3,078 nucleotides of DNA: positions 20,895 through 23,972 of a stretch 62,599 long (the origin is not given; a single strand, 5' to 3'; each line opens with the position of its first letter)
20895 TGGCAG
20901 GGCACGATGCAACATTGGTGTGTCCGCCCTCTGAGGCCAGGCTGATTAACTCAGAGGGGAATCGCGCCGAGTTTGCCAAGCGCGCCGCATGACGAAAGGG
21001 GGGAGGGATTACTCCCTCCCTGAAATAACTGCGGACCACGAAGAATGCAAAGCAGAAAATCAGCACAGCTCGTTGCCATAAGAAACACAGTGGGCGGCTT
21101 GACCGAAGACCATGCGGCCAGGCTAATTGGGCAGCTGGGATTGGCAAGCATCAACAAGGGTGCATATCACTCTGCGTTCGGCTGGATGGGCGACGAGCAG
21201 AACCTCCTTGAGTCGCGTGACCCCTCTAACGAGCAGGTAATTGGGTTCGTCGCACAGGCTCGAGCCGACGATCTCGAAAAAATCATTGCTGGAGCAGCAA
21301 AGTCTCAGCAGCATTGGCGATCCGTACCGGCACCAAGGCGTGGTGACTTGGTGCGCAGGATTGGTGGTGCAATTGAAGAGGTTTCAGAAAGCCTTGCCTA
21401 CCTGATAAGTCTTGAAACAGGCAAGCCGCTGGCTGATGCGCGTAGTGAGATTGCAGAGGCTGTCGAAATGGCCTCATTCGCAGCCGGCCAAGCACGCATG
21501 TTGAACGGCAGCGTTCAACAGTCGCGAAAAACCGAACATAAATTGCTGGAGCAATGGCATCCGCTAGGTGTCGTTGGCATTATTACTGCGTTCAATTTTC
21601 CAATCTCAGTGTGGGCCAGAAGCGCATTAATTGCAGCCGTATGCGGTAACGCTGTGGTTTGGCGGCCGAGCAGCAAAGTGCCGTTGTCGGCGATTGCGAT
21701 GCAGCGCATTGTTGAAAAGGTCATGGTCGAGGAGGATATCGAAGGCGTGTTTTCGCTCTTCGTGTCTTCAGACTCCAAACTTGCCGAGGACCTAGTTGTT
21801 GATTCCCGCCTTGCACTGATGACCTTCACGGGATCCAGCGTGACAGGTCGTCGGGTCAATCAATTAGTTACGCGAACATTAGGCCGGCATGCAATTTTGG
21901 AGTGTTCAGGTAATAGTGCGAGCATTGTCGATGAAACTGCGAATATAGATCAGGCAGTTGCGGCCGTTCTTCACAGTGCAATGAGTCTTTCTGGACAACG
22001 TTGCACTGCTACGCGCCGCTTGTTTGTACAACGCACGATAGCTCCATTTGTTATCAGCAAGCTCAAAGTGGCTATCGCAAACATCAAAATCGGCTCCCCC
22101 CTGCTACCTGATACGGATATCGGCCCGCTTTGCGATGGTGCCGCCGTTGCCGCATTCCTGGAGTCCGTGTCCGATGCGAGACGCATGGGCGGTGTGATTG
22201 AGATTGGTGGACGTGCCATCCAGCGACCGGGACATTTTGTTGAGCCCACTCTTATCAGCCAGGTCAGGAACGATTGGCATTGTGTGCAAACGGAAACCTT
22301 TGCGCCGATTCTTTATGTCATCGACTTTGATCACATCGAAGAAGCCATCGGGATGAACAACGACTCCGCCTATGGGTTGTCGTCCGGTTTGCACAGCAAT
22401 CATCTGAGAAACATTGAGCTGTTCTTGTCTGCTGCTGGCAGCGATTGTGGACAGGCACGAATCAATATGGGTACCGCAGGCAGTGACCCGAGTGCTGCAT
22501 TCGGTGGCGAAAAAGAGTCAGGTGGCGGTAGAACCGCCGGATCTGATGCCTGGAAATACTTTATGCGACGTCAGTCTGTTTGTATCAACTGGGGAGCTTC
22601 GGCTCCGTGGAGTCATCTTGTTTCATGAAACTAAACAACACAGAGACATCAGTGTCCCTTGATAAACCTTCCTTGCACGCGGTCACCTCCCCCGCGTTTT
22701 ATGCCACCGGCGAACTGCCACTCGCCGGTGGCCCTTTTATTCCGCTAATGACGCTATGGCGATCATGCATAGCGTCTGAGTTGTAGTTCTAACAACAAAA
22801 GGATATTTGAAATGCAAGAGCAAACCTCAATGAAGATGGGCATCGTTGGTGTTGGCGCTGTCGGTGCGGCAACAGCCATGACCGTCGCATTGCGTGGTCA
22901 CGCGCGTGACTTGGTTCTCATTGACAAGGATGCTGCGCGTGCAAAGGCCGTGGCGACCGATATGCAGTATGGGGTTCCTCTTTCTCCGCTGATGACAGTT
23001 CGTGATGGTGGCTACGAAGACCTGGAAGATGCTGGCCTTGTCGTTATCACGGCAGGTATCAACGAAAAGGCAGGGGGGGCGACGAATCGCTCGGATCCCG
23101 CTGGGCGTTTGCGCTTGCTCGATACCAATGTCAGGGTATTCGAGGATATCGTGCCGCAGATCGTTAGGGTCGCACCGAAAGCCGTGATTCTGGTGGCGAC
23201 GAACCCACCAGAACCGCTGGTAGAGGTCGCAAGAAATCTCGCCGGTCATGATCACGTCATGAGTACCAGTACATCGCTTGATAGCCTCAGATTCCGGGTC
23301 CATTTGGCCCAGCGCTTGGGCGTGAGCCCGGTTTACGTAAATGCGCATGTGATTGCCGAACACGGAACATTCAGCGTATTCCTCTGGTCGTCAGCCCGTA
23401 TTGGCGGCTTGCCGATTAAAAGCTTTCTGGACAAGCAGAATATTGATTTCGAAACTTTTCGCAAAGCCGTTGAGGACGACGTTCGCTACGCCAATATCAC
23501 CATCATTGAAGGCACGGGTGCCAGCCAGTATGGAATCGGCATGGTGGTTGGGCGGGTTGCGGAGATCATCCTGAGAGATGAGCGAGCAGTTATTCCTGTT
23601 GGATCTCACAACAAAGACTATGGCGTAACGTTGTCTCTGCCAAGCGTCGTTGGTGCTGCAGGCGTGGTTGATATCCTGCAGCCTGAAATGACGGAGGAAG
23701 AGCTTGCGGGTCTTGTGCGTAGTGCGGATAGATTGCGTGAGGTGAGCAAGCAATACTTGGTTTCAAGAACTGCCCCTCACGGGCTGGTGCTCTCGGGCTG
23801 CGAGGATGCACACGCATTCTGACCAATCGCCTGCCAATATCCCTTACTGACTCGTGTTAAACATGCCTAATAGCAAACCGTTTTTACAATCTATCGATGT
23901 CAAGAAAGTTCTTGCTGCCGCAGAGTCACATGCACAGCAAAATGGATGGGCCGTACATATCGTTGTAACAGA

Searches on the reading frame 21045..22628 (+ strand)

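Call 71: search_protein_families(library=pfam, proteins=[window:21045-22628:+], max_evalue=0.0001)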
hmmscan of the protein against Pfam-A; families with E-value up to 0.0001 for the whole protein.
window:21045-22628:+ (527 aa): 1 family
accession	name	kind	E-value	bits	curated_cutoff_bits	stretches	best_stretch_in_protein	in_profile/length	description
PF00171.27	Aldedh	-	6e-125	417.8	23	1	47-512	1-461/461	Aldehyde dehydrogenase family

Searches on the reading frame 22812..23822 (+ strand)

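Call 72: search_protein_families(library=pfam, proteins=[window:22812-23822:+], max_evalue=0.0001)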
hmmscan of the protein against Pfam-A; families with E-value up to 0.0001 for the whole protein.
window:22812-23822:+ (336 aa): 2 families
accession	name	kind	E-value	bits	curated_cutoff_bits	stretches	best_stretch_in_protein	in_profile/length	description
PF00056.29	Ldh_1_N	-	1.1e-24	87.5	27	1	7-147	1-135/141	lactate/malate dehydrogenase, NAD binding domain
PF02866.23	Ldh_1_C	-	4.3e-22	79.4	22.6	1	154-313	1-168/174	lactate/malate dehydrogenase, alpha/beta C-terminal domain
